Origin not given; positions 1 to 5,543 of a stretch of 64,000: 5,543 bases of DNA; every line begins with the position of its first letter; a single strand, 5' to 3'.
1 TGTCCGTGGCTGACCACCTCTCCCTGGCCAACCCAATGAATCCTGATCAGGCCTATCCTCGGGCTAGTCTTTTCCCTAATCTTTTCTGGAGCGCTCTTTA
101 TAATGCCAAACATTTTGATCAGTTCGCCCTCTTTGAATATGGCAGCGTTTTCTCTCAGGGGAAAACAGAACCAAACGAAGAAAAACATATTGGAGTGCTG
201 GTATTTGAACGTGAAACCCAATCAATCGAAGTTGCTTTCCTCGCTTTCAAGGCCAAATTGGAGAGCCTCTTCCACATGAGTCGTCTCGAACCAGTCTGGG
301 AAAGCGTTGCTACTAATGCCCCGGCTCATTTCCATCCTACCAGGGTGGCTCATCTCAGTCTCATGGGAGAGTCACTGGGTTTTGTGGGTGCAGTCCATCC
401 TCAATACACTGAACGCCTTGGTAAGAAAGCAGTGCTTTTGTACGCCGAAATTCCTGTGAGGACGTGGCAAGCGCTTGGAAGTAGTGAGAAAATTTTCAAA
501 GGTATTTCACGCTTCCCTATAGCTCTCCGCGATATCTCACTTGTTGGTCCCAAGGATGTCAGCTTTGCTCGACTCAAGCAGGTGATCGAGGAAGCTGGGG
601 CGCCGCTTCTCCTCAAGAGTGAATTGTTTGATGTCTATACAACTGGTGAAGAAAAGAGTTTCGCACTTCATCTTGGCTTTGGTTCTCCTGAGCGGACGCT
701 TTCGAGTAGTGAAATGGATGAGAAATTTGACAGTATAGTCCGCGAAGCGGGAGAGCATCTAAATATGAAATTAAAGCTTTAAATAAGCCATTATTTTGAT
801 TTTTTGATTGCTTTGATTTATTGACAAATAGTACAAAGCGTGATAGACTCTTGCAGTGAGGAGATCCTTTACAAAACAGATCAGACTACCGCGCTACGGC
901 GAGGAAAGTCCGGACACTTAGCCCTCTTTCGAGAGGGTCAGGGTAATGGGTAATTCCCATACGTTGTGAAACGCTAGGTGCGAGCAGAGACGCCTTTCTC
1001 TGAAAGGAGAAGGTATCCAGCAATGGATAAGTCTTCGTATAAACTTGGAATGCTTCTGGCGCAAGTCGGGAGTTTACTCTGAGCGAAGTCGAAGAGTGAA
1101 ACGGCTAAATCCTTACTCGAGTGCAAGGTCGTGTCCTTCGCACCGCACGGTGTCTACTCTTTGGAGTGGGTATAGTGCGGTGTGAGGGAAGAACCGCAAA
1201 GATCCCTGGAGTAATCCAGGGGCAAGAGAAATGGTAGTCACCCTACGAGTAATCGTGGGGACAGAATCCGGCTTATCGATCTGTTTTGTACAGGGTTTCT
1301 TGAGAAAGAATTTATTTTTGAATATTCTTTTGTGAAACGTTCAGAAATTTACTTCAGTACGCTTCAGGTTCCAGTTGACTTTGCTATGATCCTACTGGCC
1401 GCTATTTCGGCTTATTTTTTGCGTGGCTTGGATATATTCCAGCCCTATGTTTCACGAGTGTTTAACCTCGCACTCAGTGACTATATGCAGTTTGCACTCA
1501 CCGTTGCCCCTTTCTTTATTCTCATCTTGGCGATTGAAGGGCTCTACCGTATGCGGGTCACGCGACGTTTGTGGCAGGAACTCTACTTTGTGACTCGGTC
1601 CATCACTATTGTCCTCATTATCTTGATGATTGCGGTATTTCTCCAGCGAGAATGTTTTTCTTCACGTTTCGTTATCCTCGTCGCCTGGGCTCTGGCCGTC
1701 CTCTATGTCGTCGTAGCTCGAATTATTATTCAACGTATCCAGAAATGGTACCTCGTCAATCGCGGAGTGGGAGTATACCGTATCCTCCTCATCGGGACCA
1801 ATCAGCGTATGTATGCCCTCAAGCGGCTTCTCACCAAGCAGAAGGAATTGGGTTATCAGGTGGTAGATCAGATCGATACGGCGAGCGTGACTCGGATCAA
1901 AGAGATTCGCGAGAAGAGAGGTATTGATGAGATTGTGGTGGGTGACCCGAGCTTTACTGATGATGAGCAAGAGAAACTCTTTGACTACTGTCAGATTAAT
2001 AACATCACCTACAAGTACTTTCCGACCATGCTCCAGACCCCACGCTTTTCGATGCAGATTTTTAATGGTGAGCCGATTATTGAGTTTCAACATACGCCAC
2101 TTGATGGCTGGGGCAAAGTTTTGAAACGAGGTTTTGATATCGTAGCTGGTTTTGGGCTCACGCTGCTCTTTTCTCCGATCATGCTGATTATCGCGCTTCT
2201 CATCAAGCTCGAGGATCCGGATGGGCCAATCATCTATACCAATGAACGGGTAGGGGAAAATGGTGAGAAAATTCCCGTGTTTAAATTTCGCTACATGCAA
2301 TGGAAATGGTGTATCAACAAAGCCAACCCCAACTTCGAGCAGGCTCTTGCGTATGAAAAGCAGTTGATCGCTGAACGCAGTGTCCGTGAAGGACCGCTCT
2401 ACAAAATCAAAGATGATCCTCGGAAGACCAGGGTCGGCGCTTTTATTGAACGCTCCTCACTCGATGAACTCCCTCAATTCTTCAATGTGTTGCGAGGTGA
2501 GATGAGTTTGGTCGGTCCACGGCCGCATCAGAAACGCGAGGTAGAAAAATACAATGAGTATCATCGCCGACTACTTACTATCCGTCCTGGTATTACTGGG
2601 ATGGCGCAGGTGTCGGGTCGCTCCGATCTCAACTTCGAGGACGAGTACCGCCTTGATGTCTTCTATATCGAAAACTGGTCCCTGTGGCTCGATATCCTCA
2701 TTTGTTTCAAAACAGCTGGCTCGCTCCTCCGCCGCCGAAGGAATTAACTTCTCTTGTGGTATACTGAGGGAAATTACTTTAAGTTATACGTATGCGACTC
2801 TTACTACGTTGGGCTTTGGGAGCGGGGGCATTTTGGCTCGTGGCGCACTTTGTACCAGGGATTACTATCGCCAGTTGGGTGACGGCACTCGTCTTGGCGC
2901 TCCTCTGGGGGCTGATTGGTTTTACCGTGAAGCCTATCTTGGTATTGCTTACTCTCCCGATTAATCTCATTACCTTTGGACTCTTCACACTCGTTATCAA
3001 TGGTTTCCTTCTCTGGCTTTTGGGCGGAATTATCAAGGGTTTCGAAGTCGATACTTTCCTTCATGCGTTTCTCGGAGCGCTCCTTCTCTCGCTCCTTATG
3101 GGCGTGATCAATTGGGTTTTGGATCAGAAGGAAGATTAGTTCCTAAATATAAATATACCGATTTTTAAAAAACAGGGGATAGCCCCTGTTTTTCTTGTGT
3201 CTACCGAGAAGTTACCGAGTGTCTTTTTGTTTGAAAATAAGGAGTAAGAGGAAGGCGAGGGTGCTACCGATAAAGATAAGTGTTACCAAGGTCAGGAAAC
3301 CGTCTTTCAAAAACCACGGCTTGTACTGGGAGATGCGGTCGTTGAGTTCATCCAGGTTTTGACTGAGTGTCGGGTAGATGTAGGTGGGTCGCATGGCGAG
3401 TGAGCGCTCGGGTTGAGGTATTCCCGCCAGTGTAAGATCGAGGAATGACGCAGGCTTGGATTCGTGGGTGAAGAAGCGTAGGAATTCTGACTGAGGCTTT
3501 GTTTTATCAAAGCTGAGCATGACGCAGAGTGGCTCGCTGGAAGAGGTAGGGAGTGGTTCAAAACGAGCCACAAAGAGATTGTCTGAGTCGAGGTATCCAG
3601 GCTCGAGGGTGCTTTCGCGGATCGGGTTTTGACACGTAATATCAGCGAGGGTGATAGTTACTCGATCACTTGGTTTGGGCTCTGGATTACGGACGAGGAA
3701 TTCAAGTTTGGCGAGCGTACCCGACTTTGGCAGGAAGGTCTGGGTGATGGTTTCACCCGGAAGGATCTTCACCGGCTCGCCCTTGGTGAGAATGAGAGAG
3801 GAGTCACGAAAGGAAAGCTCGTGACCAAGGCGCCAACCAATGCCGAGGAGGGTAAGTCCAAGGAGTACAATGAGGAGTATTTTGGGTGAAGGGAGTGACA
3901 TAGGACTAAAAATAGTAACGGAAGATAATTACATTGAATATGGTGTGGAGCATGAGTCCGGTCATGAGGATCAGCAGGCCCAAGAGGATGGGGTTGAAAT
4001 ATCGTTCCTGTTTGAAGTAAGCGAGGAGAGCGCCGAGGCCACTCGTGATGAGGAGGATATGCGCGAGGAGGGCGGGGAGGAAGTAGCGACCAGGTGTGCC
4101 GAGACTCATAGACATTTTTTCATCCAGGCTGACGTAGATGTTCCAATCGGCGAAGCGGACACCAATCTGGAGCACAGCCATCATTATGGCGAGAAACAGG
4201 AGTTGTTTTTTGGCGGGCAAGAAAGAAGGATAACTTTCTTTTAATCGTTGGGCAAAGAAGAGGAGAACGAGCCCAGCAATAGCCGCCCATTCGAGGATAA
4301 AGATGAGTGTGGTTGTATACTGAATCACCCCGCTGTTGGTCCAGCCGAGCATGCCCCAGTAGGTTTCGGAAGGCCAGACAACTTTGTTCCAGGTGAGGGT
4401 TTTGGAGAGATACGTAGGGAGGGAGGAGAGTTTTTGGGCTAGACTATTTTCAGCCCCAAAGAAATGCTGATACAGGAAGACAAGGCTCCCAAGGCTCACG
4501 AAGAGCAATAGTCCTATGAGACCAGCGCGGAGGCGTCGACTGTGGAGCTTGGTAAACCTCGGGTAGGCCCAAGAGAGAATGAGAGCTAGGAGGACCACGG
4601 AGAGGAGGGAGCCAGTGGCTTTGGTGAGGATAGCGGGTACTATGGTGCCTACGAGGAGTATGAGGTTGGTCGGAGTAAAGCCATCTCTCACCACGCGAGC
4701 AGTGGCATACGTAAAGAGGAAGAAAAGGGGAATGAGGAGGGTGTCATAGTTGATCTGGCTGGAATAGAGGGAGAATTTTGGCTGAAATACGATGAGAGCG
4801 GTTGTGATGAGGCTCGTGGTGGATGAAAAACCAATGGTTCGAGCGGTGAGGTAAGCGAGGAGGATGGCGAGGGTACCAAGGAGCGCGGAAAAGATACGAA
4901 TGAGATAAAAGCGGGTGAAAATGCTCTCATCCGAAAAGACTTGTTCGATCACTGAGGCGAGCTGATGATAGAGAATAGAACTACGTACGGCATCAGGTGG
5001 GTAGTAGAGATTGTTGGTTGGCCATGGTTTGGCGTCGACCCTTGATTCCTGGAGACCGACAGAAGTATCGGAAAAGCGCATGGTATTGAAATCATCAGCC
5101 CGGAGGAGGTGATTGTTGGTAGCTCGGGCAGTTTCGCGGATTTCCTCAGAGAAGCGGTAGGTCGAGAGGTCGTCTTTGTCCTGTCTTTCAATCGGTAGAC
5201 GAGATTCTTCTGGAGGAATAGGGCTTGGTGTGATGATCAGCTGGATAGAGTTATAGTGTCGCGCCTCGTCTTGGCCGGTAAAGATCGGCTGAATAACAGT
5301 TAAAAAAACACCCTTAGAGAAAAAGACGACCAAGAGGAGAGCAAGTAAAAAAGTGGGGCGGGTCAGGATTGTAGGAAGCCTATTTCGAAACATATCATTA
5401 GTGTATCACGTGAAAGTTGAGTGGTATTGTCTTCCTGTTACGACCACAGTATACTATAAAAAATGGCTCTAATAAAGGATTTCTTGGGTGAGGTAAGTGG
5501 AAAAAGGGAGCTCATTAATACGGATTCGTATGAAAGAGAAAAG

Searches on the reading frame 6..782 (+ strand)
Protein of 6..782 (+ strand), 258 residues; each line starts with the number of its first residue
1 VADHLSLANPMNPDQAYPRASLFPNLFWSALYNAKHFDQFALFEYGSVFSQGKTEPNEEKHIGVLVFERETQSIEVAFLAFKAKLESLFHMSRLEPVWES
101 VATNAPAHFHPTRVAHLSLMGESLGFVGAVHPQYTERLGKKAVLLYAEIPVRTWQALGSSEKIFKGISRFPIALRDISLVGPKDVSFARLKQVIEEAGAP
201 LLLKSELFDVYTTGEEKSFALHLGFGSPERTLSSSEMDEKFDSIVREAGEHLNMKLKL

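Call 46: search_protein_families(library=pfam, proteins=[window:6-782:+], max_evalue=0.0001)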
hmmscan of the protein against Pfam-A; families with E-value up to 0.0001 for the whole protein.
window:6-782:+ (258 aa): 2 families
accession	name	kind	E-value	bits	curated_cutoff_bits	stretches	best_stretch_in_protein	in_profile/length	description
PF17759.6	tRNA_synthFbeta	-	5.4e-26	91.8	22.4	1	3-149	59-212/214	Phenylalanyl tRNA synthetase beta chain CLM domain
PF03147.19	FDX-ACB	-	7.7e-17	62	31.1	1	168-257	1-94/94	Ferredoxin-fold anticodon binding domain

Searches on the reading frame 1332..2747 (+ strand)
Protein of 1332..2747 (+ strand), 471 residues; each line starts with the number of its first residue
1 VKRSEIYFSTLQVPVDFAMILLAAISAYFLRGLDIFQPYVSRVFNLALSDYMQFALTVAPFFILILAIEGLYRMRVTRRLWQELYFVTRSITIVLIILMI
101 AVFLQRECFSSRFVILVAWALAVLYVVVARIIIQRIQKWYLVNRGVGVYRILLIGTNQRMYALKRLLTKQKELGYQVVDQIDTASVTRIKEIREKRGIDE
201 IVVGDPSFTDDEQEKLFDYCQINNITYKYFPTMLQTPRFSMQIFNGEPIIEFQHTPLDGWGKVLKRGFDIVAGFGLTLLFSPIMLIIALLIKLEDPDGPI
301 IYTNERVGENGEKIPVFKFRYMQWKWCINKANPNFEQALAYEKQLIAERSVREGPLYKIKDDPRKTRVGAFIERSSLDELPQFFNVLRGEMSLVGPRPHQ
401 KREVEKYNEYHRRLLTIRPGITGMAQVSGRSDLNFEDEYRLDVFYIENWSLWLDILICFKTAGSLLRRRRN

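Call 46: search_protein_families(library=pfam, proteins=[window:1332-2747:+], max_evalue=0.0001)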
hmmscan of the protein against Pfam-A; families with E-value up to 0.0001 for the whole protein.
window:1332-2747:+ (471 aa): 2 families
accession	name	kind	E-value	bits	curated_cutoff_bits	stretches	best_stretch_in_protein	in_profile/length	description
PF02397.22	Bac_transf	-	7.4e-60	202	27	1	265-466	1-178/179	Bacterial sugar transferase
PF13727.12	CoA_binding_3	-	3.5e-10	40.6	25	1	68-192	2-121/175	CoA-binding domain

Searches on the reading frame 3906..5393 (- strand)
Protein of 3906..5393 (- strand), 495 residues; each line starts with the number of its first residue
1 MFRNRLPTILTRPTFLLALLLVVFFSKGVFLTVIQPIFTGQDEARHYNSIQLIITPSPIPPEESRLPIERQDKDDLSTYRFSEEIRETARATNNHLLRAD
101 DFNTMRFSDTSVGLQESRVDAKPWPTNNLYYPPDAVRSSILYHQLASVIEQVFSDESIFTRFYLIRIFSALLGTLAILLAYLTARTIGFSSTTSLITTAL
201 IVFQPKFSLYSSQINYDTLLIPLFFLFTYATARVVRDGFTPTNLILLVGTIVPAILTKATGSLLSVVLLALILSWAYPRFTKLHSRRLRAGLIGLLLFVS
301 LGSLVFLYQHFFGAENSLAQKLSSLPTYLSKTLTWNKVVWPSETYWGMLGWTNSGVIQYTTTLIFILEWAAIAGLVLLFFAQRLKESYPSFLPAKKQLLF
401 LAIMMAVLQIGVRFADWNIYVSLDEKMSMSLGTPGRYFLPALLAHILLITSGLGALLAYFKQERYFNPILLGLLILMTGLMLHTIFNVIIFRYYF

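Call 46: search_protein_families(library=pfam, proteins=[window:3906-5393:-], max_evalue=0.0001)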
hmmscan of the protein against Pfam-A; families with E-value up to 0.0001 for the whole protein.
window:3906-5393:- (495 aa): 2 families
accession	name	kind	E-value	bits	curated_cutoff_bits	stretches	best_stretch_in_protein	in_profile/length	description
PF13231.12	PMT_2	-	1.9e-09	38.4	26.1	1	165-299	24-155/160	Dolichyl-phosphate-mannose-protein mannosyltransferase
PF02366.24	PMT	-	4.8e-07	30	22.7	1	156-295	75-222/245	Dolichyl-phosphate-mannose-protein mannosyltransferase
